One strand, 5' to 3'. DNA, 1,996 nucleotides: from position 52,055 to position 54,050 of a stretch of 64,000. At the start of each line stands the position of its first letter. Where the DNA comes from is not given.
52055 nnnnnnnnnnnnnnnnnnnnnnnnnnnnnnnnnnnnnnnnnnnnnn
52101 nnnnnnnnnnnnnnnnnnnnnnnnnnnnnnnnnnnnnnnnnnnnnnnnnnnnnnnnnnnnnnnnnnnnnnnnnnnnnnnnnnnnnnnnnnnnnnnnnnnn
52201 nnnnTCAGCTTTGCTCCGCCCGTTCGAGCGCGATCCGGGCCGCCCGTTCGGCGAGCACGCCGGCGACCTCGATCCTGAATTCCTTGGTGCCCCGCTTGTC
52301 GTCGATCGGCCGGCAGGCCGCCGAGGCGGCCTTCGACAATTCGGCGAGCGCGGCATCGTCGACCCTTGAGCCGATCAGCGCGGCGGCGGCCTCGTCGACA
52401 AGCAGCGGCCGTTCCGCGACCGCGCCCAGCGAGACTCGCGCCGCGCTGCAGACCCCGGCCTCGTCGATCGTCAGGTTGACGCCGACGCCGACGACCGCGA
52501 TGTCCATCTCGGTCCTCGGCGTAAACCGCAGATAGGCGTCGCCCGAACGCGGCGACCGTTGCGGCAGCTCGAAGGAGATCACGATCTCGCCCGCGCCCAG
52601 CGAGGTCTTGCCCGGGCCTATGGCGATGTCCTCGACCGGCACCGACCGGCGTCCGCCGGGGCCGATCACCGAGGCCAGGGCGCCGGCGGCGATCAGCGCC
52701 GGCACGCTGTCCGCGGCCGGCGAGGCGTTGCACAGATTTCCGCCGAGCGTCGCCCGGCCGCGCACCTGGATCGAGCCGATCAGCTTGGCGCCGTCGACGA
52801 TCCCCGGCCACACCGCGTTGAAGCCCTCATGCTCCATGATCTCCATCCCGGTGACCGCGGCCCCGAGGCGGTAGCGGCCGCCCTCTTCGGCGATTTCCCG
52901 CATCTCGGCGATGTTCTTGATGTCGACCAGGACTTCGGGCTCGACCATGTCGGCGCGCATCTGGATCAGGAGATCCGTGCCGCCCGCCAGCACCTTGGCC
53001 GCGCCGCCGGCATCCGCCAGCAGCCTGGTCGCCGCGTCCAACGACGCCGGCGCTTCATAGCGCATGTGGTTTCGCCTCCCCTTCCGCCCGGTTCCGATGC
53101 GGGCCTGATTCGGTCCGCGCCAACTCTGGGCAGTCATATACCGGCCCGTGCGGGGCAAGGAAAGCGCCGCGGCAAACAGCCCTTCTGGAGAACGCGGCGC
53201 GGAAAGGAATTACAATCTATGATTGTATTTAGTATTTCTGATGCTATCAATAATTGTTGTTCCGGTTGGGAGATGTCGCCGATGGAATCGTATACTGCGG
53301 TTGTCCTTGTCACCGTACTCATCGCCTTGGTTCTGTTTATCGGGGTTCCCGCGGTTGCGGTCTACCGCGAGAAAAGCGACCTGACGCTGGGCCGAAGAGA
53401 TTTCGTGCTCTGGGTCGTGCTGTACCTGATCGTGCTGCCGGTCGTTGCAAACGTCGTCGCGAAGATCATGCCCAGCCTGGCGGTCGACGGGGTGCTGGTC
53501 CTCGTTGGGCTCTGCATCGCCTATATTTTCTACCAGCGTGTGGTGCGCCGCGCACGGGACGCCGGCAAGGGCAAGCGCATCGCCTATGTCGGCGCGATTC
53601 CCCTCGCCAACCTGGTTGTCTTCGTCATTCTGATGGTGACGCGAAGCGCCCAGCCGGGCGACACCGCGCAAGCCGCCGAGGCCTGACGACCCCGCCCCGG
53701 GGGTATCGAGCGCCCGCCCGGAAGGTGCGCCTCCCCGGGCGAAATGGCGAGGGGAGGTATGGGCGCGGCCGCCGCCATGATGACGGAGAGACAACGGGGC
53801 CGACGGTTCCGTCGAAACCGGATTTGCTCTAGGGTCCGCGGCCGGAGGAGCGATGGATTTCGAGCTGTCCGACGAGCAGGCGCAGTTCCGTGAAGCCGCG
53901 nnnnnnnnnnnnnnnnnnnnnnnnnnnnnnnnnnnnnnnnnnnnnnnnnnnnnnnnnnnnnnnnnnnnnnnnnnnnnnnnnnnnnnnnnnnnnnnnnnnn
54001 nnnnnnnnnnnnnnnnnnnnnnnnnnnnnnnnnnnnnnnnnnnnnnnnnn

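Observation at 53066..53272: Extreme AT-rich patch with 15-bp perfect palindrome in the coxM/DUF805 divergent promoter region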

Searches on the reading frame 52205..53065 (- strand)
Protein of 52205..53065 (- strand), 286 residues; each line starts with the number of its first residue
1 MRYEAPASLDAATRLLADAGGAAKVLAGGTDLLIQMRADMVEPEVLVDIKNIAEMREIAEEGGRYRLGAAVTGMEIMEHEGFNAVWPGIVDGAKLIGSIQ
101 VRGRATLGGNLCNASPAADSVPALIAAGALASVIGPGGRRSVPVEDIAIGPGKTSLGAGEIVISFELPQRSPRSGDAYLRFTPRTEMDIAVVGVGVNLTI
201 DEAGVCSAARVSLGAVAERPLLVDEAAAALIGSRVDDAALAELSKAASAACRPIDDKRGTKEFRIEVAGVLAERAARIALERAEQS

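Call 10: search_protein_families(library=pfam, proteins=[window:52205-53065:-])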
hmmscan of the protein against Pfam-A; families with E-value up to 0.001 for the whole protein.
window:52205-53065:- (286 aa): 2 families
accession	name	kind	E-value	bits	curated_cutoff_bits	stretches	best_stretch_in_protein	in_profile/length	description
PF00941.27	FAD_binding_5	-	2.6e-43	148.2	27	1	2-169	4-169/170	FAD binding domain in molybdopterin dehydrogenase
PF03450.22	CO_deh_flav_C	-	5.7e-22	78.2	25.5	1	179-276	3-99/102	CO dehydrogenase flavoprotein C-terminal domain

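Call 12: find_related_loci(query=window:52205-53065:-, collection=genome_contigs, flank=3000)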
Query window:52205-53065:- (286 aa) in genome_contigs; peptide patterns used: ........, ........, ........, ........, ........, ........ (x = any residue, [..] = any of these).
600 stretches matched a pattern (row limit reached: there are more); 595 encode a relative of the query (tblastn E <= 1e-3); the best 80 are kept; 80 distinct loci.
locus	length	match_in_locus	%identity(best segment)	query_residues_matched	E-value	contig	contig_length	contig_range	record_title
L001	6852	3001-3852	71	1-284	2e-129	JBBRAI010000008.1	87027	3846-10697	MAG: Burkholderiales bacterium isolate Co_metawrap_2285 Cmw_2285_k141_242967_length_87027_cov_21.8083, whole genome shot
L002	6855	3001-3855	69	2-286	7e-126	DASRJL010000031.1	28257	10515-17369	MAG TPA_asm: Burkholderiales bacterium isolate SMAG_U10135 k141_4142738, whole genome shotgun sequence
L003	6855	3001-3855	68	1-285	3e-124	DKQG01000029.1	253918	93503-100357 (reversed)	MAG TPA_asm: Alphaproteobacteria bacterium UBA7314 UBA7314_contig_11666, whole genome shotgun sequence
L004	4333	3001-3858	68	1-286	4e-124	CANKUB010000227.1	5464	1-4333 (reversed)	MAG: Betaproteobacteria bacterium isolate RH-9nov16-74 genome assembly, contig: RH-9nov16-C-C41735, whole genome shotgun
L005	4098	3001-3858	70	1-286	2e-124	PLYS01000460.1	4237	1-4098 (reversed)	MAG: Betaproteobacteria bacterium isolate palsa_1004 73.20120700_P3D.248_contig_649663, whole genome shotgun sequence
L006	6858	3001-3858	70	1-286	3e-122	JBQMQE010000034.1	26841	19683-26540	MAG: Burkholderiales bacterium isolate SAF384-004 bin5.fa-34, whole genome shotgun sequence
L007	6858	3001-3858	67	1-286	1e-121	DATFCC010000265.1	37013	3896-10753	MAG TPA_asm: Hyphomicrobiaceae bacterium isolate SMAG_U8544 k141_1979478, whole genome shotgun sequence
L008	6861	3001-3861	68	1-283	8e-121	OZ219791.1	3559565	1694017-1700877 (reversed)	MAG: Alphaproteobacteria bacterium isolate 4aa964e7-24f9-441d-afed-b3d47d4a9029 genome assembly, chromosome: 2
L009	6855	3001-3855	69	1-285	4e-120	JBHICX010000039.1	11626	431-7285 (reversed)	MAG: Kiloniellales bacterium isolate Bea_3_bin.19 NODE_1210_length_11626_cov_7.422868, whole genome shotgun sequence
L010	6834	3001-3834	69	1-274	2e-119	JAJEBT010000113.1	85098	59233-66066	MAG: Alphaproteobacteria bacterium isolate jk18x9bins.50 k141_409483, whole genome shotgun sequence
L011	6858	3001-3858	69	1-286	8e-120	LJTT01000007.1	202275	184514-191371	MAG: Betaproteobacteria bacterium SG8_41 WOR_8-12_276, whole genome shotgun sequence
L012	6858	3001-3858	67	1-286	3e-119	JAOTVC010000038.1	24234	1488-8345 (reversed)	MAG: Alphaproteobacteria bacterium isolate 13_May_SF_Bin34 13_May_SF_Bin34_scaffold_1327_c1, whole genome shotgun sequen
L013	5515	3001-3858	68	1-286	3e-119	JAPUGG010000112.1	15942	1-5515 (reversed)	MAG: Alphaproteobacteria bacterium isolate A5-S04_155 A5-S04_155_cg112, whole genome shotgun sequence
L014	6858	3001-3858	68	1-286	5e-119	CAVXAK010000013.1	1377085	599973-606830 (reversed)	MAG: uncultured Alphaproteobacteria bacterium isolate MFD05377.bin.1.15 genome assembly, contig: contig_39592, whole gen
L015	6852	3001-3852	67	1-284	4e-117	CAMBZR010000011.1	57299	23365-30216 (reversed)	MAG: Bordetella parapertussis isolate LH-02apr19-318 genome assembly, contig: LH-02apr19-C836, whole genome shotgun sequ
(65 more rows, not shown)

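Call 17: find_encoding_contigs(protein=window:52205-53065:-, flank=3000, max_places=10)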
Protein window:52205-53065:- (286 aa): 11 contigs read that carry it; 9 places shown.
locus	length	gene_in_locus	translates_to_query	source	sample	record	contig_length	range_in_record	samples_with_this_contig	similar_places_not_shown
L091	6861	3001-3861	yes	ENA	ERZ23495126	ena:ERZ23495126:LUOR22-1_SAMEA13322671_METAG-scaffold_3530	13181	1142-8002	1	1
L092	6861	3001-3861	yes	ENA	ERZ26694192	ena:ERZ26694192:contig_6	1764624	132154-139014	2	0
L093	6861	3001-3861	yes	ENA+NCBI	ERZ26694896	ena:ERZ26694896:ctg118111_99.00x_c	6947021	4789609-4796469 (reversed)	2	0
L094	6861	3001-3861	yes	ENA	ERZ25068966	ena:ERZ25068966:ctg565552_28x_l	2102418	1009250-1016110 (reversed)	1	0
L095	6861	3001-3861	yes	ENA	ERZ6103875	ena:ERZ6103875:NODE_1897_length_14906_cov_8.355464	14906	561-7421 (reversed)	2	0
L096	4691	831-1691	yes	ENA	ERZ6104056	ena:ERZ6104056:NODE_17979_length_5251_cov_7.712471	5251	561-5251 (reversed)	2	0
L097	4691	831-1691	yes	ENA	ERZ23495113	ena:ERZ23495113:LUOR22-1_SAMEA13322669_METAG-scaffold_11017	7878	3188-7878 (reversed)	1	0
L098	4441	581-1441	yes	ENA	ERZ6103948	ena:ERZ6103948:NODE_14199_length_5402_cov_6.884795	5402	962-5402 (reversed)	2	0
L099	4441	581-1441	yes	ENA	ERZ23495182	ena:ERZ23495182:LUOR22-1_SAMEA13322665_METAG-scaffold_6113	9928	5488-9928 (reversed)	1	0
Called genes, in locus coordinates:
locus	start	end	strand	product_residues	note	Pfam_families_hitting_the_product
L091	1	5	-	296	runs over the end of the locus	PF03446:NAD_binding_2, PF03807:F420_oxidored (weak), PF14833:NAD_binding_11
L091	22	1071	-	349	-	PF00378:ECH_1, PF16113:ECH_2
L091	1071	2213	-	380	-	PF02771:Acyl-CoA_dh_N, PF02770:Acyl-CoA_dh_M, PF00441:Acyl-CoA_dh_1, PF08028:Acyl-CoA_dh_2, PF22924:ACOX_C_alpha1 (weak)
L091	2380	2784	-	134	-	PF05656:DUF805 (weak)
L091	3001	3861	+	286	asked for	PF00941:FAD_binding_5, PF03450:CO_deh_flav_C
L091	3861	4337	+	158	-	PF00111:Fer2 (weak), PF01799:Fer2_2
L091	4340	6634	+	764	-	PF01315:Ald_Xan_dh_C, PF02738:MoCoBD_1, PF20256:MoCoBD_2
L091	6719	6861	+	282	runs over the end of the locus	PF00561:Abhydrolase_1, PF12697:Abhydrolase_6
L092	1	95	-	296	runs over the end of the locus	PF03446:NAD_binding_2, PF03807:F420_oxidored (weak), PF14833:NAD_binding_11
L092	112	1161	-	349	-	PF00378:ECH_1, PF16113:ECH_2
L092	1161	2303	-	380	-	PF02771:Acyl-CoA_dh_N, PF02770:Acyl-CoA_dh_M, PF00441:Acyl-CoA_dh_1, PF08028:Acyl-CoA_dh_2, PF22924:ACOX_C_alpha1 (weak)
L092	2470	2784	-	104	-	-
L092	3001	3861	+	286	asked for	PF00941:FAD_binding_5, PF03450:CO_deh_flav_C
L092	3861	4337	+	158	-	PF00111:Fer2 (weak), PF01799:Fer2_2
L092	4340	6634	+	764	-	PF01315:Ald_Xan_dh_C, PF02738:MoCoBD_1, PF20256:MoCoBD_2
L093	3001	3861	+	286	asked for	PF00941:FAD_binding_5, PF03450:CO_deh_flav_C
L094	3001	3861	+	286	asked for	PF00941:FAD_binding_5, PF03450:CO_deh_flav_C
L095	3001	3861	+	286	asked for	PF00941:FAD_binding_5, PF03450:CO_deh_flav_C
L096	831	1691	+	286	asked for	PF00941:FAD_binding_5, PF03450:CO_deh_flav_C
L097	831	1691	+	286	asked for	PF00941:FAD_binding_5, PF03450:CO_deh_flav_C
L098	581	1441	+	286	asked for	PF00941:FAD_binding_5, PF03450:CO_deh_flav_C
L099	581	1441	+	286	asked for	PF00941:FAD_binding_5, PF03450:CO_deh_flav_C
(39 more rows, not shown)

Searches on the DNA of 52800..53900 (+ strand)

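Call 7: search_rna_families(source=window, start=52800, end=53900, threshold=evalue, max_evalue=10)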
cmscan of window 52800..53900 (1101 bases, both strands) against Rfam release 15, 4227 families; matches with E-value up to 10: 2.
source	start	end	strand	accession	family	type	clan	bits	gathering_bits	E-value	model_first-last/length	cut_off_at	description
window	53621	53689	-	RF01740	gyrA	Cis-reg;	-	16.6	45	0.67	1-88/88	no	gyrA RNA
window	53436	53497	+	RF00223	IRES_Bip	Cis-reg; IRES;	-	13.3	40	0.15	1-263/263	no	bip internal ribosome entry site (IRES)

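Call 62: search_dna_similar(query=window:53120-53290:+, collection=plasmids, mode=distant, max_rows=8, max_evalue=0.01)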
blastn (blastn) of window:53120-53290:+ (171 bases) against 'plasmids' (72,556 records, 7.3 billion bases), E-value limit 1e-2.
No match.
